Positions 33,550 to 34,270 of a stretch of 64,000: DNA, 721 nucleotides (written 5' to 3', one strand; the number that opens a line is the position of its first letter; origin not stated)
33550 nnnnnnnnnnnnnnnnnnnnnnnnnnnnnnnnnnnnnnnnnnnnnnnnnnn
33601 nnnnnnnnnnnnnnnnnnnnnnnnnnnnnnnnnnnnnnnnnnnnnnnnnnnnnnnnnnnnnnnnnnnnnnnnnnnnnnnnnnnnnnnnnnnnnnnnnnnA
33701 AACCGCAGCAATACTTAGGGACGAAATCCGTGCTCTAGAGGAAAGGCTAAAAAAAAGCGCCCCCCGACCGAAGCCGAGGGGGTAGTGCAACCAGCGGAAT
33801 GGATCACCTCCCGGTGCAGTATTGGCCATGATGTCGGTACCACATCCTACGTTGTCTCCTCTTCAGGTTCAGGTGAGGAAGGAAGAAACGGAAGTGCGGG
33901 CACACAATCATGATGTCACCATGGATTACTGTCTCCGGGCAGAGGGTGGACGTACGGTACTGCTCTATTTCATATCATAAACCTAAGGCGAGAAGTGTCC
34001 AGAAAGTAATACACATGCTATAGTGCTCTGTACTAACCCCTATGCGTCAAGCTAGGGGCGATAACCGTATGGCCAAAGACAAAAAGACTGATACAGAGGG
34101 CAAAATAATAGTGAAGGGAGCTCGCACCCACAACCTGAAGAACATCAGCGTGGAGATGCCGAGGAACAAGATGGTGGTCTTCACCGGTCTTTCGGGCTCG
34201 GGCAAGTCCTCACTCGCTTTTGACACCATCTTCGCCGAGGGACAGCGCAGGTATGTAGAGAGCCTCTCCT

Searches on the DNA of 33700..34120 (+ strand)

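Call 4: search_rna_families(source=window, start=33700, end=34120, threshold=evalue, max_evalue=10, show_alignments=3)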
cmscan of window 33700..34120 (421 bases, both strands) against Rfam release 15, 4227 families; matches with E-value up to 10: 1.
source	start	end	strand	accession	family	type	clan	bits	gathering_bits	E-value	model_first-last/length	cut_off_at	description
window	34002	34040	-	RF00666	mir-32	Gene; miRNA;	-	13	70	8.4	1-70/70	no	mir-32 microRNA precursor family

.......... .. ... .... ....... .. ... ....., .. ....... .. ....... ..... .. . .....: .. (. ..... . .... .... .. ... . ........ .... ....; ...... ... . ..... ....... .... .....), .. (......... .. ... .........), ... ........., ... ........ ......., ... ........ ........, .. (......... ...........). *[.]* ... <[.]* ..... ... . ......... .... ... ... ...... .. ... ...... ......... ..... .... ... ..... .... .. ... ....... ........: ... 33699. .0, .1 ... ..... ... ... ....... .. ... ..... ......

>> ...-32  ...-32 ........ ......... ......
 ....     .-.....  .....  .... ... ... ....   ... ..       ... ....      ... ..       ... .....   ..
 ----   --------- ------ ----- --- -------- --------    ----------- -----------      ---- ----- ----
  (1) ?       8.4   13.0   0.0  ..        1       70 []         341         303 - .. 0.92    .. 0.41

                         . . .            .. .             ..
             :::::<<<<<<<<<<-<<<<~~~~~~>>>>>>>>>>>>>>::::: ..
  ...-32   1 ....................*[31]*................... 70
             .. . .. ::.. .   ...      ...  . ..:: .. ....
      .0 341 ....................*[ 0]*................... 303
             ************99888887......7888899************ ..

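Call 40: build_rna_model(alignment_id=A4, structure=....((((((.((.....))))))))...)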
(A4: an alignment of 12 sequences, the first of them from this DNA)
Model R1 built from alignment A4 (12 sequences, 29 columns); structure: as given.
model positions 29; base pairs 8; branch points 0; effective number of sequences 12; information 1.042 bits per position. Calibrated on 0.2 Mb of random sequence (short: E-values are rough).
structure used (alignment columns):
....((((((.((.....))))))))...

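Call 42: search_with_rna_model(model_id=R1, sources=[window, L001, L002, L003, L004, L005, L006, L007, L008, L009, L010, L011, L012, L013, L014, L015, L016, L017, L018, L019, L020, L021, L022, L023, L024, L025, L026, L027, L028, L029, L030, L031, L032, L033, L034, L035, L036, L037, L038, L039, L040, L041, L042, L043, L044, L045, L046, L047, L048, L049, L050, L051, L052, L053, L054, L055, L056, L057, L058, L059, L060, L061, L062, L063, L064, L065, L066, L067, L068, L069, L070, L071, L072, L073, L074, L075, L076, L077, L078, L079, L080, L081, L082, L083, L084, L085, L086, L087, L088, L089, L090, L091, L092, L093, L094, L095, L096, L097, L098, L099], max_evalue=10)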
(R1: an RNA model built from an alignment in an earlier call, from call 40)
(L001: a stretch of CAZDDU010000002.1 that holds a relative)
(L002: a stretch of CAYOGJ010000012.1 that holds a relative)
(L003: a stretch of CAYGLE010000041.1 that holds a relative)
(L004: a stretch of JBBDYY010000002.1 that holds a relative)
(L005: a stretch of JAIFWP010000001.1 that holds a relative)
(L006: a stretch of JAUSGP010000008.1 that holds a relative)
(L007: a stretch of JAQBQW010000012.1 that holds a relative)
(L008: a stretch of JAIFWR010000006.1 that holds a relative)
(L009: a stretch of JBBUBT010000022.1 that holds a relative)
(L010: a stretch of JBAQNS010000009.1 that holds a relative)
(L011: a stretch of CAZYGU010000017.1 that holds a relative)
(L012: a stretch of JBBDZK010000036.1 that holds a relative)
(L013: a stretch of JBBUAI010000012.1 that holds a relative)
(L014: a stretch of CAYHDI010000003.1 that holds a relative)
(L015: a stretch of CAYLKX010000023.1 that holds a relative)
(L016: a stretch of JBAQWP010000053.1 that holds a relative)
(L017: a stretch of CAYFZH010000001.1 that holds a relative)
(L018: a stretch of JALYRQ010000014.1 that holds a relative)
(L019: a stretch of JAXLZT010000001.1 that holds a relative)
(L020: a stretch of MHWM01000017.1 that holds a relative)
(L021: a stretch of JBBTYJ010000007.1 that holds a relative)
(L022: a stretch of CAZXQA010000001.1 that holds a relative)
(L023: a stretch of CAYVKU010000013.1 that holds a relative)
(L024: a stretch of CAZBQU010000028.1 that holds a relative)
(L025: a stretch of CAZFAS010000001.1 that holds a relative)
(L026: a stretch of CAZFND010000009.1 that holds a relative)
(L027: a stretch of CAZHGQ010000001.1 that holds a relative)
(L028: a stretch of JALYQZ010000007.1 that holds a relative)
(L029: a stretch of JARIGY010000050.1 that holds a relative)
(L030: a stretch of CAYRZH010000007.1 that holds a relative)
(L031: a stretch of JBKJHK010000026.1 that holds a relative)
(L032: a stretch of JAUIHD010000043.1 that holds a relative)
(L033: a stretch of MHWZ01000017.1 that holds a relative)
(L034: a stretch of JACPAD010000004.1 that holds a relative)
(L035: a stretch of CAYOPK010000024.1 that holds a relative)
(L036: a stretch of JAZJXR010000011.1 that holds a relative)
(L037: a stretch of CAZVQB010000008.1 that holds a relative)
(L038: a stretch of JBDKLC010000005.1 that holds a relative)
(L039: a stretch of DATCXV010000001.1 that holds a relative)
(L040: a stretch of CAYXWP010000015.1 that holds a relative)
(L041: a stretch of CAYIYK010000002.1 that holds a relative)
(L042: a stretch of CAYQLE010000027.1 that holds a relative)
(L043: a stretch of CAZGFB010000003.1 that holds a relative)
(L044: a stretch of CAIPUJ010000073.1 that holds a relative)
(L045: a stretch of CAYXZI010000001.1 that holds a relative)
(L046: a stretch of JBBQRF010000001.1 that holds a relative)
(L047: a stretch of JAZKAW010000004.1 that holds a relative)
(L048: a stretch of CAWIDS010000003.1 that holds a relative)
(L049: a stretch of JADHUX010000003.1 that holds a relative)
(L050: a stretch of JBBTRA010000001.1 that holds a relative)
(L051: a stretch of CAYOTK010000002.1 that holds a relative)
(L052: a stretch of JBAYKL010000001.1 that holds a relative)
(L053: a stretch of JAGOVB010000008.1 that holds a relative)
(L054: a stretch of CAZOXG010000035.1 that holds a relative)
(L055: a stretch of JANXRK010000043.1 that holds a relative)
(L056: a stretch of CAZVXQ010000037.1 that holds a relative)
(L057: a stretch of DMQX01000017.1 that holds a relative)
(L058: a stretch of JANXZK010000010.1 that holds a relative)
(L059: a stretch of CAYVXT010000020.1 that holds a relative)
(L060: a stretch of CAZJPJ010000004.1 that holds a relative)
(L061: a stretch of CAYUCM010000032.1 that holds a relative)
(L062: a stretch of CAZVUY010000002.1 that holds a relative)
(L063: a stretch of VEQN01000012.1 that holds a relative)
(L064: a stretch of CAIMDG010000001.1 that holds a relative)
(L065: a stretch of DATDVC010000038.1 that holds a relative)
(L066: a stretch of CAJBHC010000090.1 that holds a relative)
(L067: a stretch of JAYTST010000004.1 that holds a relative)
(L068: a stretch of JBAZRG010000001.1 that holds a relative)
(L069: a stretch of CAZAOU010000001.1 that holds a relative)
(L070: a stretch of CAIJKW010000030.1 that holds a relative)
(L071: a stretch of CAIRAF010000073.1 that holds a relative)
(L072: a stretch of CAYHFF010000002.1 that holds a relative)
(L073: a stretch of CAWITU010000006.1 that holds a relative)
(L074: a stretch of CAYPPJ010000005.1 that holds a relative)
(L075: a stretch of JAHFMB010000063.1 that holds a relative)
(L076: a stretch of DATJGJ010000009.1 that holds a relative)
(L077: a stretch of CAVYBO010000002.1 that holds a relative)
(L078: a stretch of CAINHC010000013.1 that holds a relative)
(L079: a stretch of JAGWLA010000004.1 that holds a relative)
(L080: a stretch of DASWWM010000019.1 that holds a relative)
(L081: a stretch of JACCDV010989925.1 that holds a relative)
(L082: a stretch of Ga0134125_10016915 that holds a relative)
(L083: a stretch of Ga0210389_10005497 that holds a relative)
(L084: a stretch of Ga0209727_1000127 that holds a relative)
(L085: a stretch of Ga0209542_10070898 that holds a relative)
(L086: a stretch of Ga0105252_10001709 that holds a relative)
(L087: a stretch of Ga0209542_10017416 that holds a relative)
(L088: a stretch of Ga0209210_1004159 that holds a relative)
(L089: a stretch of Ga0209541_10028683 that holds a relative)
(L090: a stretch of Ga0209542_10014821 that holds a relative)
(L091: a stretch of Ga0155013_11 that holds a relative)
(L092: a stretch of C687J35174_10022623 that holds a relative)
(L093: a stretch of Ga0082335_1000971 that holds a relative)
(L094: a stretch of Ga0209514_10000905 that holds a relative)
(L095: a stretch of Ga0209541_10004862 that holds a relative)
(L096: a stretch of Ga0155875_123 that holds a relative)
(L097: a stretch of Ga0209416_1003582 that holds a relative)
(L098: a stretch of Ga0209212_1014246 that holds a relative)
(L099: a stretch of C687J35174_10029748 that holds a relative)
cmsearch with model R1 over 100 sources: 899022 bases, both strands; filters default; matches with E-value up to 10: 34.
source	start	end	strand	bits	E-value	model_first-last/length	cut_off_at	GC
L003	2523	2551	+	40.6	8.7e-07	1-29/29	no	0.59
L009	3253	3281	+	39.6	1.6e-06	1-29/29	no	0.66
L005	7305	7333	+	38.9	2.3e-06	1-29/29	no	0.55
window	34033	34061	+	38.5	3e-06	1-29/29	no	0.59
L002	5642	5670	+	36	1.2e-05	1-29/29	no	0.62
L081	2965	2993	+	34.3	3.2e-05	1-29/29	no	0.69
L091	2958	2986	+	28.1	0.0011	1-29/29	no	0.62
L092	2885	2913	+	28.1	0.0011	1-29/29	no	0.62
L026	6537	6565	+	27.1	0.0019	1-29/29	no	0.55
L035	6410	6438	+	26.8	0.0023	1-29/29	no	0.55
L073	6055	6083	+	26.3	0.003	1-29/29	no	0.55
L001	6390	6417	+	22.6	0.026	1-29/29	no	0.71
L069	7037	7062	+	19.8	0.13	1-29/29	no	0.58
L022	6644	6673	+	18.2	0.32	1-29/29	no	0.5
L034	6088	6115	+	17.7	0.41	1-29/29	no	0.5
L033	3750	3780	-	17.6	0.45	1-29/29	no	0.65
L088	2965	2995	-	17.6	0.45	1-29/29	no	0.65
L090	2965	2995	-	17.6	0.45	1-29/29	no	0.65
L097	2965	2995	-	17.6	0.45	1-29/29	no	0.65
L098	2965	2995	-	17.6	0.45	1-29/29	no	0.65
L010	6436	6463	+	17.4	0.5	1-29/29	no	0.64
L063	9889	9916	+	17.2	0.56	1-29/29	no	0.64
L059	6111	6139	+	17.1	0.6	1-29/29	no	0.62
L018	7377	7406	+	16.2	0.98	1-29/29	no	0.6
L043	6344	6373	+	15.5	1.5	1-29/29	no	0.47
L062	200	223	+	14.1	3.2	1-29/29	no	0.54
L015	2968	2995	+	14.1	3.4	1-29/29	no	0.71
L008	7385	7414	+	13.9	3.6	1-29/29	no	0.67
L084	2966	2985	+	12.6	7.9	6-25/29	no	0.65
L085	162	181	+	12.6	7.9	6-25/29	no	0.65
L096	2963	2992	+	12.3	9.3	1-29/29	no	0.6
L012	6059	6088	+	12.3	9.3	1-29/29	no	0.67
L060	7922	7959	+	12.2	9.7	1-29/29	no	0.5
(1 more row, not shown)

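Call 43: search_with_rna_model(model_id=R1, sources=[L100, L101, L102, L103, L104, L105, L106, L107, L108, L109, L110, L111, L112, L113, L114, L115, L116, L117, L118, L119, L120, L121, L122, L123, L124, L125, L126, L127, L128, L129, L130, L131, L132, L133, L134, L135, L136, L137, L138, L139, L140, L141, L142, L143, L144, L145, L146, L147, L148, L149, L150, L151, L152, L153, L154, L155, L156, L157, L158, L159, L160], max_evalue=10)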
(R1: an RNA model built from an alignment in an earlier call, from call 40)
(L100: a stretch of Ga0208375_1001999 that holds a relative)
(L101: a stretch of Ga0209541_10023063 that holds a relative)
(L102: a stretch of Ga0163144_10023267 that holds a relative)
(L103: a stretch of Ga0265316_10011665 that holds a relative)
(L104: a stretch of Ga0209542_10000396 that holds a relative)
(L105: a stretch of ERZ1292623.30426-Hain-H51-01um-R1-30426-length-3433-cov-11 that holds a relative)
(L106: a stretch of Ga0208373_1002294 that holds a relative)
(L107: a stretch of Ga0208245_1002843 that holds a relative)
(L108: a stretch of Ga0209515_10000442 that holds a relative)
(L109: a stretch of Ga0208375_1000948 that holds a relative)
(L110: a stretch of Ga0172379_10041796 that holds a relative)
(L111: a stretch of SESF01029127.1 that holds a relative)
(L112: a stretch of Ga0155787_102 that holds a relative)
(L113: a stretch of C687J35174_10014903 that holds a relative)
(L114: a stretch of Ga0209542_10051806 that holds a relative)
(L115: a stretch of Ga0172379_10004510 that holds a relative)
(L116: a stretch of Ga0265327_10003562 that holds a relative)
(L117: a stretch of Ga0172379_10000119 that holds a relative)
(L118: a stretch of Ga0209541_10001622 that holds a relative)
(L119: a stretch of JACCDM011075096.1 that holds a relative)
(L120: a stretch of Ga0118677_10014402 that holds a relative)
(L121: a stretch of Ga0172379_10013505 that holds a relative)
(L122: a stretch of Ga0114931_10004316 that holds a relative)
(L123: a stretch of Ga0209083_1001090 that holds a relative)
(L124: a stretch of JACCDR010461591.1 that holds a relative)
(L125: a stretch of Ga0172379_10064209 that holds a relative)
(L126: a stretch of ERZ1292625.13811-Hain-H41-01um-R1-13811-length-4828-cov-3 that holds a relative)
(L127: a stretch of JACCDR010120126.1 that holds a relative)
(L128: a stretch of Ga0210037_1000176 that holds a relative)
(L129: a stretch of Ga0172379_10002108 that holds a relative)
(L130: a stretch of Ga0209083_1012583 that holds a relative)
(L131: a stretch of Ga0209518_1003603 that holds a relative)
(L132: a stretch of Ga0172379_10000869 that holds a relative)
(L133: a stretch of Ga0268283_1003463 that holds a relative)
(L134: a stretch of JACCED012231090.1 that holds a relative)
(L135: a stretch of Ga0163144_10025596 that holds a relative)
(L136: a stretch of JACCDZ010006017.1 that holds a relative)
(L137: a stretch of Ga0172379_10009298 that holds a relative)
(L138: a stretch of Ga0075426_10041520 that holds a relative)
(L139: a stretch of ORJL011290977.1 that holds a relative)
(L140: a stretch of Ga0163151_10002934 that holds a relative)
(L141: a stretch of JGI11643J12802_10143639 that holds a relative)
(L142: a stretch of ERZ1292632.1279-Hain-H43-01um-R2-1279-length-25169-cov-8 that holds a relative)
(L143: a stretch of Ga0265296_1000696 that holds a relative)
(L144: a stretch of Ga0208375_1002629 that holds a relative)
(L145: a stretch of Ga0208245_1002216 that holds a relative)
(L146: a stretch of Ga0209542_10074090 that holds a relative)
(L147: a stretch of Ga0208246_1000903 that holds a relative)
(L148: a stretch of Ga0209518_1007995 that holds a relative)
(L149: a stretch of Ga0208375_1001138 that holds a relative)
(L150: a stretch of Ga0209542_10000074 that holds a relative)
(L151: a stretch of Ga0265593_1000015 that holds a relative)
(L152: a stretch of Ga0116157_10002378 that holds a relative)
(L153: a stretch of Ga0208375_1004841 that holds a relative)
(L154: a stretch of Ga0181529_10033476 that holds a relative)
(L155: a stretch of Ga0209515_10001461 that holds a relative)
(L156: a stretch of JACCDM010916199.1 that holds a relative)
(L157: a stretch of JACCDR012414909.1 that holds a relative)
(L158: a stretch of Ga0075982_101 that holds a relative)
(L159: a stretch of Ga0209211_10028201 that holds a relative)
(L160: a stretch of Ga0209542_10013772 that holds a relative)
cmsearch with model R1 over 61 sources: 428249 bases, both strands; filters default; matches with E-value up to 10: 31.
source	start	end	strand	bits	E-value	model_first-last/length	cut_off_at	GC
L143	2960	2988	+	39.5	7.7e-07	1-29/29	no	0.55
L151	2576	2604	+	36.6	4.1e-06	1-29/29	no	0.59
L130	1121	1149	+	35.7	7e-06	1-29/29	no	0.52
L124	1162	1190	+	34.1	1.7e-05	1-29/29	no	0.52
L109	2950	2978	+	33.2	2.8e-05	1-29/29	no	0.55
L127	2904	2932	+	32.9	3.3e-05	1-29/29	no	0.48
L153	442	470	+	32.7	3.8e-05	1-29/29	no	0.59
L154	677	705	+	32.1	5.5e-05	1-29/29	no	0.52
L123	2917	2945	+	28.1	0.00054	1-29/29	no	0.55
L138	86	114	+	26.4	0.0014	1-29/29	no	0.52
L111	2788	2816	+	20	0.055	1-29/29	no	0.52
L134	197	225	+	18.6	0.12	1-29/29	no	0.52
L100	2965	2995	-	17.6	0.22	1-29/29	no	0.65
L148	2965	2995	-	17.6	0.22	1-29/29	no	0.65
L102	2951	2980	+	17.2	0.26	1-29/29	no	0.53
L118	2893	2922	+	16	0.52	1-29/29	no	0.53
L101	2964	2992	+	16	0.55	1-29/29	no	0.62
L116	2723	2750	+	15.9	0.58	1-29/29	no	0.61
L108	2938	2967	+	15.7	0.65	1-29/29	no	0.7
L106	2502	2521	+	15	0.93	6-25/29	no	0.7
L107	410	429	+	15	0.93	6-25/29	no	0.7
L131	2941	2960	+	14.7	1.1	6-25/29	no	0.6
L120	2787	2815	+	13.6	2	1-29/29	no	0.52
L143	6288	6362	+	12.5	3.9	1-29/29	no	0.35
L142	6644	6664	-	12.1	4.9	1-29/29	no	0.62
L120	5716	5766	-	11.4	7.4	1-29/29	no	0.37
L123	325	375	-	11.2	8.1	1-29/29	no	0.51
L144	1923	1951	-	10.9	9.6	1-29/29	no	0.69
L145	1923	1951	-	10.9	9.6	1-29/29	no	0.69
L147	1923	1951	-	10.9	9.6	1-29/29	no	0.69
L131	2029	2057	-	10.9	9.7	1-29/29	no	0.72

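Call 44: search_with_rna_model(model_id=R1, sources=[window, L001, L002, L003, L005, L009, L010, L018, L022, L026, L034, L035, L059, L063, L069, L073, L081, L091, L101, L102, L108, L109, L111, L116, L118, L123, L124, L127, L130, L134, L138, L143, L151, L153, L154], max_evalue=0.5, make_alignment=true, show_alignments=0)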
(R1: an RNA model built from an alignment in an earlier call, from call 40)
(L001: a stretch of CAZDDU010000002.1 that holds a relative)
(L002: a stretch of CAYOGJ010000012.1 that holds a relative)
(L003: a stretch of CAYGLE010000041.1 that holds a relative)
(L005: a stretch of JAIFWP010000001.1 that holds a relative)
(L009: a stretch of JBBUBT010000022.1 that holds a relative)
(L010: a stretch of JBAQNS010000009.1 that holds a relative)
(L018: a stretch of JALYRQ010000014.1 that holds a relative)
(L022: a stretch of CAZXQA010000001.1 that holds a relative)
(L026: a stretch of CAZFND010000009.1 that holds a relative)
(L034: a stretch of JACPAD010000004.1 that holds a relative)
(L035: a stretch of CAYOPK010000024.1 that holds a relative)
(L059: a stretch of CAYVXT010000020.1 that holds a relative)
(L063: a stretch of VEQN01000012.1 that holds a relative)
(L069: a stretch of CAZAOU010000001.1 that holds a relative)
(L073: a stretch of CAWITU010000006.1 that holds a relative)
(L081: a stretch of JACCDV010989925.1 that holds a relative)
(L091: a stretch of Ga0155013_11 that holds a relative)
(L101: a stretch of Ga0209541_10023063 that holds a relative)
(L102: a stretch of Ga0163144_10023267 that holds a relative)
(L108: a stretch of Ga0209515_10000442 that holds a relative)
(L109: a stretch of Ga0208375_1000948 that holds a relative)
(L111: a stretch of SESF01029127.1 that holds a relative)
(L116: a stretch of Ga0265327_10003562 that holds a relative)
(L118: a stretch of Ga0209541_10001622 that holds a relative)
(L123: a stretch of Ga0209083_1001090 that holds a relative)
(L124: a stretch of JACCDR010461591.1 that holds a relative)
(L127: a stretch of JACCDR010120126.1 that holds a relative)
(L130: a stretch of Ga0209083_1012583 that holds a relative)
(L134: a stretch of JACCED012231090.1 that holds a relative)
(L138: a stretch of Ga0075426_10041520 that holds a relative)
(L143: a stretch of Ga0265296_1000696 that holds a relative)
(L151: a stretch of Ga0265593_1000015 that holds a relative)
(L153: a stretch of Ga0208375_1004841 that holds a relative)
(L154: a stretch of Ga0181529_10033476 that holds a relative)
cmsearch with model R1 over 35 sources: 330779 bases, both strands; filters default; matches with E-value up to 0.5: 35.
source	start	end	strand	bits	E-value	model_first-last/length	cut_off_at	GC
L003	2523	2551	+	40.6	3.2e-07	1-29/29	no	0.59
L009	3253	3281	+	39.6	5.9e-07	1-29/29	no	0.66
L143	2960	2988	+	39.5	5.9e-07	1-29/29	no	0.55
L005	7305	7333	+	38.9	8.5e-07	1-29/29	no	0.55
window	34033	34061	+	38.5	1.1e-06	1-29/29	no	0.59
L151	2576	2604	+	36.6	3.2e-06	1-29/29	no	0.59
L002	5642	5670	+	36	4.5e-06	1-29/29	no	0.62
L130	1121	1149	+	35.7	5.4e-06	1-29/29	no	0.52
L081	2965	2993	+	34.3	1.2e-05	1-29/29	no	0.69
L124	1162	1190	+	34.1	1.4e-05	1-29/29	no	0.52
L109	2950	2978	+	33.2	2.2e-05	1-29/29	no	0.55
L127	2904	2932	+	32.9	2.6e-05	1-29/29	no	0.48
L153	442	470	+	32.7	2.9e-05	1-29/29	no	0.59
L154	677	705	+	32.1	4.3e-05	1-29/29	no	0.52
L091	2958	2986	+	28.1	0.00041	1-29/29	no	0.62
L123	2917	2945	+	28.1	0.00041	1-29/29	no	0.55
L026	6537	6565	+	27.1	0.00071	1-29/29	no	0.55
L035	6410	6438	+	26.8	0.00086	1-29/29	no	0.55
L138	86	114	+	26.4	0.0011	1-29/29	no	0.52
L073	6055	6083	+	26.3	0.0011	1-29/29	no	0.55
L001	6390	6417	+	22.6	0.0094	1-29/29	no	0.71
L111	2788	2816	+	20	0.043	1-29/29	no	0.52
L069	7037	7062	+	19.8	0.046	1-29/29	no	0.58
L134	197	225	+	18.6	0.093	1-29/29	no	0.52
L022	6644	6673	+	18.2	0.12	1-29/29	no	0.5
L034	6088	6115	+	17.7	0.15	1-29/29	no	0.5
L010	6436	6463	+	17.4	0.18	1-29/29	no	0.64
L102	2951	2980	+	17.2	0.2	1-29/29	no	0.53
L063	9889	9916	+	17.2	0.21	1-29/29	no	0.64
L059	6111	6139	+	17.1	0.22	1-29/29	no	0.62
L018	7377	7406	+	16.2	0.36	1-29/29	no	0.6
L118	2893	2922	+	16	0.4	1-29/29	no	0.53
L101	2964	2992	+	16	0.42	1-29/29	no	0.62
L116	2723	2750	+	15.9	0.45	1-29/29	no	0.61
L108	2938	2967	+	15.7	0.5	1-29/29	no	0.7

Alignment A5: 35 matches aligned to the model, 45 columns, each read 5' to 3' on its own strand. Consensus structure (alignment columns), stored with it:
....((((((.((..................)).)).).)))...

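Call 58: build_rna_model(alignment_id=A5)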
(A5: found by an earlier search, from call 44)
Model R2 built from alignment A5 (35 sequences, 45 columns); structure: stored with the alignment.
model positions 29; base pairs 8; branch points 0; effective number of sequences 35; information 1.05 bits per position. Calibrated on 0.2 Mb of random sequence (short: E-values are rough).
structure used (alignment columns):
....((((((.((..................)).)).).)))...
